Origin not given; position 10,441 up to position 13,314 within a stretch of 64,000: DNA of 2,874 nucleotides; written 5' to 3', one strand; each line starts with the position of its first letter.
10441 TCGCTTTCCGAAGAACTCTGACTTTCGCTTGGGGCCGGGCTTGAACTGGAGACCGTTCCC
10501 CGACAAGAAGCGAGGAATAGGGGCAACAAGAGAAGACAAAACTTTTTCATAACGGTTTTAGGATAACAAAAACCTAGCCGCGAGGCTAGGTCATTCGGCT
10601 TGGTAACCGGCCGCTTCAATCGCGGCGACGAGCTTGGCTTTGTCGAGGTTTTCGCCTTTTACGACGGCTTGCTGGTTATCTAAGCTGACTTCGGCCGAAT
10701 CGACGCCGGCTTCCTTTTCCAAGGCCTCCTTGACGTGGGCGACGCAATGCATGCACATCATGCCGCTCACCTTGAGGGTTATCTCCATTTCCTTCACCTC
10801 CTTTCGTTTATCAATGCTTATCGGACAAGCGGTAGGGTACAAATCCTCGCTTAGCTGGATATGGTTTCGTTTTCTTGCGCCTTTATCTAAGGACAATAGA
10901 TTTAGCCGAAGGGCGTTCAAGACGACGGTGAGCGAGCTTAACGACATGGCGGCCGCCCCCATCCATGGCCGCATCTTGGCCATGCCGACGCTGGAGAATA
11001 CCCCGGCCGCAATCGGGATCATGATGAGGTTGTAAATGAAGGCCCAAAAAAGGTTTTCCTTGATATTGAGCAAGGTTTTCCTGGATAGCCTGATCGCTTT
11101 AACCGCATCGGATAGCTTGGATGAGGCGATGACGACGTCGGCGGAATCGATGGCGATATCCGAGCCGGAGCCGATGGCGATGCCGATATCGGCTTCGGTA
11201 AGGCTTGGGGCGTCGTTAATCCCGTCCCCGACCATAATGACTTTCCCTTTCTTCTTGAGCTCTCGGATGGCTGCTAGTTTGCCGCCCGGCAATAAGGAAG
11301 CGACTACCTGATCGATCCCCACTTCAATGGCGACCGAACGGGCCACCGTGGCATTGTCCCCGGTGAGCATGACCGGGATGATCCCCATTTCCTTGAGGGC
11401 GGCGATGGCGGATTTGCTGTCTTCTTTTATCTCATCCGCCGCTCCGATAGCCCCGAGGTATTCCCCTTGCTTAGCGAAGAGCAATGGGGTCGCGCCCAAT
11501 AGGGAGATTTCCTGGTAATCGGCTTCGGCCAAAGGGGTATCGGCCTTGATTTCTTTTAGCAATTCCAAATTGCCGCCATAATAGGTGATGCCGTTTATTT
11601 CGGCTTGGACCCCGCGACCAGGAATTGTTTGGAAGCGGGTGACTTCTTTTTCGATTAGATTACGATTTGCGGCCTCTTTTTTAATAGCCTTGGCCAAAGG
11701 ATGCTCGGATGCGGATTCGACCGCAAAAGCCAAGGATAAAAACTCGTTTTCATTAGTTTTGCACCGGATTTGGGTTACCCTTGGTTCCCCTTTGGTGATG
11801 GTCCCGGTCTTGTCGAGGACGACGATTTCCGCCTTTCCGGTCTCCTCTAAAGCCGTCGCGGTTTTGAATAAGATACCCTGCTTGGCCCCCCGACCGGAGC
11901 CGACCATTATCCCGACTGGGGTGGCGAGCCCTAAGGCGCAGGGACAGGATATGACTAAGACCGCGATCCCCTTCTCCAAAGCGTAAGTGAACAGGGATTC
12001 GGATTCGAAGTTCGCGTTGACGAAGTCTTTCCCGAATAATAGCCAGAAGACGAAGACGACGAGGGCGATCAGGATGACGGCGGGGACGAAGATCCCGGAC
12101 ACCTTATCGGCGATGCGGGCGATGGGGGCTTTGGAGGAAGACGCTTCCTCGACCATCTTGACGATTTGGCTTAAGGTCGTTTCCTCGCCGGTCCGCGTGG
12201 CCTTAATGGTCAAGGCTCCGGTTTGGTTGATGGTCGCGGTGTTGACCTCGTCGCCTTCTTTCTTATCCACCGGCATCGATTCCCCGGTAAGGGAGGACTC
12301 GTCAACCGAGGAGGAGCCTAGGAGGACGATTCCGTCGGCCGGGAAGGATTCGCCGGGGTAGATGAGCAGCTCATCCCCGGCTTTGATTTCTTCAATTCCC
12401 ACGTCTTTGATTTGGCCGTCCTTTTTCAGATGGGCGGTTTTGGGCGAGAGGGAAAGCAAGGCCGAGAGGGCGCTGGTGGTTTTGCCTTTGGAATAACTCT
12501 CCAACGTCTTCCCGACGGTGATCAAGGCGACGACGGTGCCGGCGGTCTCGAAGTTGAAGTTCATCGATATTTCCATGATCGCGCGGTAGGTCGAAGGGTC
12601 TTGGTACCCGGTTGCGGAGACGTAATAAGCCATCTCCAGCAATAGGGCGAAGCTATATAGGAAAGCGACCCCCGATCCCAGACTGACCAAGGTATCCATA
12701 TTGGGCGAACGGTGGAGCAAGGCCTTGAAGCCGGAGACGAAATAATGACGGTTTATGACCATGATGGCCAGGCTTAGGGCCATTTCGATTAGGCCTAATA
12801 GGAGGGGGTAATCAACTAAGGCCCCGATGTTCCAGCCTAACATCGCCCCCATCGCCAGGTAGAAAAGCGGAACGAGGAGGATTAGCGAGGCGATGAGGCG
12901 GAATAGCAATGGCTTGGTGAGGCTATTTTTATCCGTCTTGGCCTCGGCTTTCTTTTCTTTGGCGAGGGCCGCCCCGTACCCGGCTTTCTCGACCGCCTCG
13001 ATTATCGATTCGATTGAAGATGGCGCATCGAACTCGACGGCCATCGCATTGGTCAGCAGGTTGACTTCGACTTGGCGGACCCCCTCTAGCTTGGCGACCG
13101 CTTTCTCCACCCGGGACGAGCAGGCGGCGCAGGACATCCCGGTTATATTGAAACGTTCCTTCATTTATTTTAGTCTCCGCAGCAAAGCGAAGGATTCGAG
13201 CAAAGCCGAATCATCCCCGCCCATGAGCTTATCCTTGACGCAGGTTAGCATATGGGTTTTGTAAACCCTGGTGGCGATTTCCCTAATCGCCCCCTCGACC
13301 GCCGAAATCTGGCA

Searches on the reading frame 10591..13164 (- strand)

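Call 74: search_protein_families(library=pfam, proteins=[window:10591-13164:-], max_evalue=0.00001)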
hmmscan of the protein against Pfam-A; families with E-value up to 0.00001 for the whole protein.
window:10591-13164:- (857 aa): 5 families
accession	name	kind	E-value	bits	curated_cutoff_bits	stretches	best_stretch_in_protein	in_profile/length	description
PF00122.25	E1-E2_ATPase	-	1.9e-56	190.9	28.1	1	238-429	1-181/181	E1-E2 ATPase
PF00403.32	HMA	-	1.6e-35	121.7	24.8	2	5-63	2-61/62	Heavy-metal-associated domain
PF00702.32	Hydrolase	-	3.5e-34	119.3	26.4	1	447-659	3-191/191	haloacid dehalogenase-like hydrolase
PF08282.18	Hydrolase_3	-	9.1e-07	29.3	20.9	0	639-688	203-251/255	haloacid dehalogenase-like hydrolase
PF01206.22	TusA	-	3.3e-06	27.3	28.6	0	5-71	3-59/70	Sulfurtransferase TusA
